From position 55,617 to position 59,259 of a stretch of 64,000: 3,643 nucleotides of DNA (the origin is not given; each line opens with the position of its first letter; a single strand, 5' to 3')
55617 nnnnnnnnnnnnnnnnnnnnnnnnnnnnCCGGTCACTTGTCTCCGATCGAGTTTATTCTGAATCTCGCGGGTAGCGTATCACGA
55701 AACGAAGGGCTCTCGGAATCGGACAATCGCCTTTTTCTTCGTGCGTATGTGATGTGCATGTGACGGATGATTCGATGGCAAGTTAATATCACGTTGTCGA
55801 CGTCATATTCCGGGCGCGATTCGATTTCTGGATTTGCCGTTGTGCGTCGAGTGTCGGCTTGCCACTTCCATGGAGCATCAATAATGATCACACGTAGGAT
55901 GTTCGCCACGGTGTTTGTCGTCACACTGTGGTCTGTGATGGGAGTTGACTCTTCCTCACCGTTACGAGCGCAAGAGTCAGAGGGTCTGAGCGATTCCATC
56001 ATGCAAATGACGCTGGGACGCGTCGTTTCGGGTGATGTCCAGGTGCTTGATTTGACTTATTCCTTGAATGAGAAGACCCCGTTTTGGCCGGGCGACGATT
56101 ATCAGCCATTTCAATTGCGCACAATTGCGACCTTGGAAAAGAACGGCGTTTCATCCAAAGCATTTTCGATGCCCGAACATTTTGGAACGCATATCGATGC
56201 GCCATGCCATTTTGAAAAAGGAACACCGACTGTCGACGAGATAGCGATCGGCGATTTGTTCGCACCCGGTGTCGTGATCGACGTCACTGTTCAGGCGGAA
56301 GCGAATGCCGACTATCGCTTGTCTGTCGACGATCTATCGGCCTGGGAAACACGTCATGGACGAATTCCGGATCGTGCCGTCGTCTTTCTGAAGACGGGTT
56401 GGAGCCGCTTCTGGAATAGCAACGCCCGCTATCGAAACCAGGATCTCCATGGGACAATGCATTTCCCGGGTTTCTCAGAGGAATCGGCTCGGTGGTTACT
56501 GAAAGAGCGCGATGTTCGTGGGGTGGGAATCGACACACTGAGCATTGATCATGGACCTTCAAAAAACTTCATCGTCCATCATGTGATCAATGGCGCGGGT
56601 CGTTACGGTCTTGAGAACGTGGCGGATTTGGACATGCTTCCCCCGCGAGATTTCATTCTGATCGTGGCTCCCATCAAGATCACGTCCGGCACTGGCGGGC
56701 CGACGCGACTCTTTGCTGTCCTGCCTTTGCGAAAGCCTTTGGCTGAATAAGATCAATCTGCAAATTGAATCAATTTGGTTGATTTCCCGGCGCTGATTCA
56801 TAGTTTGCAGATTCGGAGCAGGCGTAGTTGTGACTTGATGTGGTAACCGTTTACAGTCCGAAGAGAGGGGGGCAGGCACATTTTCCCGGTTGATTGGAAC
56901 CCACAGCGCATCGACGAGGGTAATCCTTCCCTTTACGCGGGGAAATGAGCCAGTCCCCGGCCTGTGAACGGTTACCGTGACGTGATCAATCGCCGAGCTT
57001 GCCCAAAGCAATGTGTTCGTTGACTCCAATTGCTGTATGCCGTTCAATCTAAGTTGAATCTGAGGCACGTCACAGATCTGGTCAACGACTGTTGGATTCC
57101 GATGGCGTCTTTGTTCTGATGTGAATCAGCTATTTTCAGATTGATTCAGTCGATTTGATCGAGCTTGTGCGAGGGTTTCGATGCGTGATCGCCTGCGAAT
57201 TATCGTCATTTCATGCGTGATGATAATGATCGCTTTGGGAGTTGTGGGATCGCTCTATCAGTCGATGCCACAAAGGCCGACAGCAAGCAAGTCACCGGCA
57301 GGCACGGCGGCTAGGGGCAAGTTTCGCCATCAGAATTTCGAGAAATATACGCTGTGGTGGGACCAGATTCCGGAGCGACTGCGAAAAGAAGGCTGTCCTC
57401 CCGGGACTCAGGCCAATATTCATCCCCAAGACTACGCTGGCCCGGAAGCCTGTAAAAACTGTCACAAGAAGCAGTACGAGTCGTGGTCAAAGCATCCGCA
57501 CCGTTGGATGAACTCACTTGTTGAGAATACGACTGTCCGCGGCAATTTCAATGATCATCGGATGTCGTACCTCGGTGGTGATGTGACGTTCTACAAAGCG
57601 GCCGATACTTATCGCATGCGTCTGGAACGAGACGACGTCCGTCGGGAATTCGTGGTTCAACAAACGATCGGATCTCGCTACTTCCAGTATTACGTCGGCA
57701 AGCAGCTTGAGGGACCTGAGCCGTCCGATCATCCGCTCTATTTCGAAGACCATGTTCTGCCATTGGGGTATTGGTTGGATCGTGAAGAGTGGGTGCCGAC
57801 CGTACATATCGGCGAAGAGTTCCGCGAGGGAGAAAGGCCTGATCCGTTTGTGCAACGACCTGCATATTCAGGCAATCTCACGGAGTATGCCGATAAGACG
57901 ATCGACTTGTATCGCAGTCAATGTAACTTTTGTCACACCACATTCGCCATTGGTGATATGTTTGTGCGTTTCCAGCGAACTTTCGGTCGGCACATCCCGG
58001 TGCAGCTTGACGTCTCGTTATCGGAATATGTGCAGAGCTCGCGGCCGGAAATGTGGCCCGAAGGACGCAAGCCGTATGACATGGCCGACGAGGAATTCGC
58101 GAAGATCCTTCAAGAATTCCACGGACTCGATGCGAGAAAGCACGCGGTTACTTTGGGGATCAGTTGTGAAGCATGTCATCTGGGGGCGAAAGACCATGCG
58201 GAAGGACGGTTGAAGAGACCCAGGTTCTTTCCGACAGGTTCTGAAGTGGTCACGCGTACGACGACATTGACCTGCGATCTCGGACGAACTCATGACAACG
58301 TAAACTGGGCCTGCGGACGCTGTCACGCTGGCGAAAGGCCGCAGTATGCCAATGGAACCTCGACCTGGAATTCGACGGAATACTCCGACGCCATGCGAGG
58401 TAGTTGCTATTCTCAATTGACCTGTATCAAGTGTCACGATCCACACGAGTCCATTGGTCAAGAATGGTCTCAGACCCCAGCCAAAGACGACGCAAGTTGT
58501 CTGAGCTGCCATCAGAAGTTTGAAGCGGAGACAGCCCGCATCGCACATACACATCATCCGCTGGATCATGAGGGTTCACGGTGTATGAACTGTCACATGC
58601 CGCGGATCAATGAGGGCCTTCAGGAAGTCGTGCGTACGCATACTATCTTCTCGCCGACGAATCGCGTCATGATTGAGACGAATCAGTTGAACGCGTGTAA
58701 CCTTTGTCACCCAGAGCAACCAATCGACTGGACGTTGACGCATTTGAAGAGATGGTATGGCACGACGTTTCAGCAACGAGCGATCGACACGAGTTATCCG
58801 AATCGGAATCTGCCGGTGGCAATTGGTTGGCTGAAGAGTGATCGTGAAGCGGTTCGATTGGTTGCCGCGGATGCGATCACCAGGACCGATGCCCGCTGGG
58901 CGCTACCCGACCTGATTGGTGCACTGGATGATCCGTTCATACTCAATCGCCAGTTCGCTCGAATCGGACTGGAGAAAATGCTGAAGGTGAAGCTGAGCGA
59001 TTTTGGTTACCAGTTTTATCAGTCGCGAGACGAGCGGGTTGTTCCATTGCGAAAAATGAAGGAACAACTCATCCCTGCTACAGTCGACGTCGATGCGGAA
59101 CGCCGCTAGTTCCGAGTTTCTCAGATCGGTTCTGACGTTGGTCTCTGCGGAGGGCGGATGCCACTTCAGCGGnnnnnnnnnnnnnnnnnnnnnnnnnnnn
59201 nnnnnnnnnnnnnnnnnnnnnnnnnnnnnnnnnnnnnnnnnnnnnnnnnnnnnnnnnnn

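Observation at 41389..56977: Three-copy ~135-bp MITE-like element with 15-bp terminal inverted repeats; one copy replaces the 3' end of the hydrogenase protease gene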

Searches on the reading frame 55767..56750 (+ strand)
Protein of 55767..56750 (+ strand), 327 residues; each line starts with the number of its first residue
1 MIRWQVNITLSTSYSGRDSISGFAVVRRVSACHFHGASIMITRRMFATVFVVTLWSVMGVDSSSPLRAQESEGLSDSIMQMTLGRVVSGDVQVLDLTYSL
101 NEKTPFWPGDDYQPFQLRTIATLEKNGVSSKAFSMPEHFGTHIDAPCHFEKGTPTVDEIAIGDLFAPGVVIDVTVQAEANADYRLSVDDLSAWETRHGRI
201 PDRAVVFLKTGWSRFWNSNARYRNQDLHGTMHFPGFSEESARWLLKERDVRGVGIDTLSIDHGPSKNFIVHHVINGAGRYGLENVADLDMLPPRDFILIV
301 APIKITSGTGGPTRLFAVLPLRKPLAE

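Call 11: search_protein_families(library=pfam, proteins=[window:55767-56750:+])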
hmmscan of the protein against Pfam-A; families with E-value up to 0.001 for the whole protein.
window:55767-56750:+ (327 aa): 1 family
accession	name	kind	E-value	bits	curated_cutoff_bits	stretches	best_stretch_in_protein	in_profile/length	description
PF04199.19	Cyclase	-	6.8e-45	153.2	23.1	1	95-262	2-142/142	Putative cyclase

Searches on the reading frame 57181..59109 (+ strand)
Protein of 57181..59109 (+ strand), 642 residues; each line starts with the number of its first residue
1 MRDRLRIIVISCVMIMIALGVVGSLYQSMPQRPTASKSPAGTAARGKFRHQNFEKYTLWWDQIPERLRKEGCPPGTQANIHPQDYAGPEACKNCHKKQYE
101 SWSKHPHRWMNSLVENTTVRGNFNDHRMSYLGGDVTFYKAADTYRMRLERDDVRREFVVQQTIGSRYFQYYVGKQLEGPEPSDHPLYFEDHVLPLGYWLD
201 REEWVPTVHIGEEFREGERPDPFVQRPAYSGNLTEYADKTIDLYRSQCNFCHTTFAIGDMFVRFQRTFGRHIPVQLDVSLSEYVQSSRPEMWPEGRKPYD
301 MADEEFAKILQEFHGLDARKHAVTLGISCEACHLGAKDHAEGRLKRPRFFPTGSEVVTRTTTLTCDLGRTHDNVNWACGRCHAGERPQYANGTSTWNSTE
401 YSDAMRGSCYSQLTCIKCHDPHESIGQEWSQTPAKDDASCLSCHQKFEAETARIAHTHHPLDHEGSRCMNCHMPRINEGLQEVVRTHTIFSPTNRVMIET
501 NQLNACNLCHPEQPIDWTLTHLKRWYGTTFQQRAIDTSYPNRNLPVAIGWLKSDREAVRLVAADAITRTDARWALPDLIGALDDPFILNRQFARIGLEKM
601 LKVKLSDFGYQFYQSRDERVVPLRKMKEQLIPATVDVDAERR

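Call 11: search_protein_families(library=pfam, proteins=[window:57181-59109:+])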
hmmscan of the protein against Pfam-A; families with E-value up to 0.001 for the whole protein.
window:57181-59109:+ (642 aa): 5 families
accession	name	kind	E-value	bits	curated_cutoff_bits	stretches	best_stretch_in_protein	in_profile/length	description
PF14522.11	Cytochrome_C7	-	5.7e-08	32.9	24.8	0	435-510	11-66/67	Cytochrome c7 and related cytochrome c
PF13435.11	Cytochrome_C554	-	2.1e-07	32.2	20.8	0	90-108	1-19/84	Cytochrome c554 and c-prime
PF09699.15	Paired_CXXCH_1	-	5.4e-05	23.2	20.6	1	414-448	8-40/41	Doubled CXXCH motif (Paired_CXXCH_1)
PF02335.20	Cytochrom_C552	-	0.00013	21.5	24.1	1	464-514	243-286/438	Cytochrome c552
PF22113.1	Mtrc-MtrF_II-IV_dom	-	0.00029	20.8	30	0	247-424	30-168/176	Outer membrane cytochrome MtrC/MtrF-like, domains II/IV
